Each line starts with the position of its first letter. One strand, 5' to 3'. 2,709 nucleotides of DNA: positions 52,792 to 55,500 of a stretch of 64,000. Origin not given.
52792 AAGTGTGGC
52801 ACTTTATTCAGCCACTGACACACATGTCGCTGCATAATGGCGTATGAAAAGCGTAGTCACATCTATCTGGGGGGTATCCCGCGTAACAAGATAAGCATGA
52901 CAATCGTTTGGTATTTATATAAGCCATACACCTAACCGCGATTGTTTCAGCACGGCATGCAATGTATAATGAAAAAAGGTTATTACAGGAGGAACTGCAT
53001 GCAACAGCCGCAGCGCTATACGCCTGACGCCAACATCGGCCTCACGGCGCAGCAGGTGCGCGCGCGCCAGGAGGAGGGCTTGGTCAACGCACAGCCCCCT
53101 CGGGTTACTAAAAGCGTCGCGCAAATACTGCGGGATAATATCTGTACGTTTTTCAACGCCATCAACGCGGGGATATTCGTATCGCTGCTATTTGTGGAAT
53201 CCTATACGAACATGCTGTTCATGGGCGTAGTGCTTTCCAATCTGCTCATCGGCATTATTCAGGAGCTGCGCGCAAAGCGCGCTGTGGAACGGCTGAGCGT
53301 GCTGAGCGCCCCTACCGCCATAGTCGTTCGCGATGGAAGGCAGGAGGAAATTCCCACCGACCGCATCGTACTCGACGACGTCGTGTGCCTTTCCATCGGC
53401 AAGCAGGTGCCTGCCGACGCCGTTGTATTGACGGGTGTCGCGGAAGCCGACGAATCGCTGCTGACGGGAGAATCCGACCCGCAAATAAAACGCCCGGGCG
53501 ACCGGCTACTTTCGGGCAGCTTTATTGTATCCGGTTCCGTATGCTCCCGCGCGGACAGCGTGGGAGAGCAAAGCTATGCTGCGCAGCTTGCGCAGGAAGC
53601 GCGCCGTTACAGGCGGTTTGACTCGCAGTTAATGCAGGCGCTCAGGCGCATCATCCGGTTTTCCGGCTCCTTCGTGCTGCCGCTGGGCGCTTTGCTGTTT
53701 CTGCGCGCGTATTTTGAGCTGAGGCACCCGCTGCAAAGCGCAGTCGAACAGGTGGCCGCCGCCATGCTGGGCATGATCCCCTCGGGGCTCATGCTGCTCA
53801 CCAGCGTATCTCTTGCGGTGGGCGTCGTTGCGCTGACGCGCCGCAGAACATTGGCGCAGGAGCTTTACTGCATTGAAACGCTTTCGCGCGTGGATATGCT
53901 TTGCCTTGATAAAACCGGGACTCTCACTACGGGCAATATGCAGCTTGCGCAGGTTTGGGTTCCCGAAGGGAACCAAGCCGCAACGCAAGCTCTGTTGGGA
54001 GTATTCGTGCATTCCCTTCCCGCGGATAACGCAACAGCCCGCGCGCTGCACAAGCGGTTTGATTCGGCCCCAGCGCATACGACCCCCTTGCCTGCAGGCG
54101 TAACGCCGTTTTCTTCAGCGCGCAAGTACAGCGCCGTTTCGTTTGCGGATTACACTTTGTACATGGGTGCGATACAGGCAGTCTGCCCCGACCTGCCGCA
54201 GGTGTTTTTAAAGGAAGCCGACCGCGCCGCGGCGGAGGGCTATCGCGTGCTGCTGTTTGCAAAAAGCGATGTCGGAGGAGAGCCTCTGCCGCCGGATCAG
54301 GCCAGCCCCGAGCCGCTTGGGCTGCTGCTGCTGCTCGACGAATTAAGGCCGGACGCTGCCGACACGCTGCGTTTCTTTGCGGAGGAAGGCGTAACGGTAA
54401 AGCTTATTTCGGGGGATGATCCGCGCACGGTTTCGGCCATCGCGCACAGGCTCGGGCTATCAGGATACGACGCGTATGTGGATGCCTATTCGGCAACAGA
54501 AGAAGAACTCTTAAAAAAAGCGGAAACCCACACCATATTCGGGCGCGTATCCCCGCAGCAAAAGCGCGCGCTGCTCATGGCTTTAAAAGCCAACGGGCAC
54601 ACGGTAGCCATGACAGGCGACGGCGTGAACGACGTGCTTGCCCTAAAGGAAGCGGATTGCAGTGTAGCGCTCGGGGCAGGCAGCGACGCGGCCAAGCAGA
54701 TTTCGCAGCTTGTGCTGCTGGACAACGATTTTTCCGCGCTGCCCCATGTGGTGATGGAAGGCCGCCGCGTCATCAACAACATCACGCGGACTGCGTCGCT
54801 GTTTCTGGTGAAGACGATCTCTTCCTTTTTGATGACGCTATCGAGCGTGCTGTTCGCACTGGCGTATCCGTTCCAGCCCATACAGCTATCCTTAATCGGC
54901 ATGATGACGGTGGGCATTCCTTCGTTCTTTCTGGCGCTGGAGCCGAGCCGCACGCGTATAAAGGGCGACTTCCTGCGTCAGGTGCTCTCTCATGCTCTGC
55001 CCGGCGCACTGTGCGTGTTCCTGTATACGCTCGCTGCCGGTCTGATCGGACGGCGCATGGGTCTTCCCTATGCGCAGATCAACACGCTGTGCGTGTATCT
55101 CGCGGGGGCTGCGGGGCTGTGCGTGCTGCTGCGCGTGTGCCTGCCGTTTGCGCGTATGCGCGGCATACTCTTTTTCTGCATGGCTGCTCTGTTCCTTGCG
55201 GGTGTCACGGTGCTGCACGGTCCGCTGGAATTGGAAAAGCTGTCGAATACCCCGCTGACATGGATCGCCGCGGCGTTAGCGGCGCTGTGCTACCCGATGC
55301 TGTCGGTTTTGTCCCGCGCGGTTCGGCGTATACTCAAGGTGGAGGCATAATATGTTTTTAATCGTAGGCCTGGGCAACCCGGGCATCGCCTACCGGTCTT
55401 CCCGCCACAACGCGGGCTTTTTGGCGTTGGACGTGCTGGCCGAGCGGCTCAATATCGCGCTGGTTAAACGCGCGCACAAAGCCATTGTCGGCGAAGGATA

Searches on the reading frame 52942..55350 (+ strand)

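Call 64: search_protein_families(library=pfam, proteins=[window:52942-55350:+], max_evalue=0.001)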
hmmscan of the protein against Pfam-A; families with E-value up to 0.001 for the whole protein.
window:52942-55350:+ (802 aa): 3 families
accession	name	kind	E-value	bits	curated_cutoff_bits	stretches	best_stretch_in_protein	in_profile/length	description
PF00122.25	E1-E2_ATPase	-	2.5e-39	135.1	28.1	1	121-300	2-180/181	E1-E2 ATPase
PF00702.32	Hydrolase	-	1.3e-22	81.6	26.4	1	318-572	2-191/191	haloacid dehalogenase-like hydrolase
PF08282.18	Hydrolase_3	-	1e-05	25.8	20.9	1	543-602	194-253/255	haloacid dehalogenase-like hydrolase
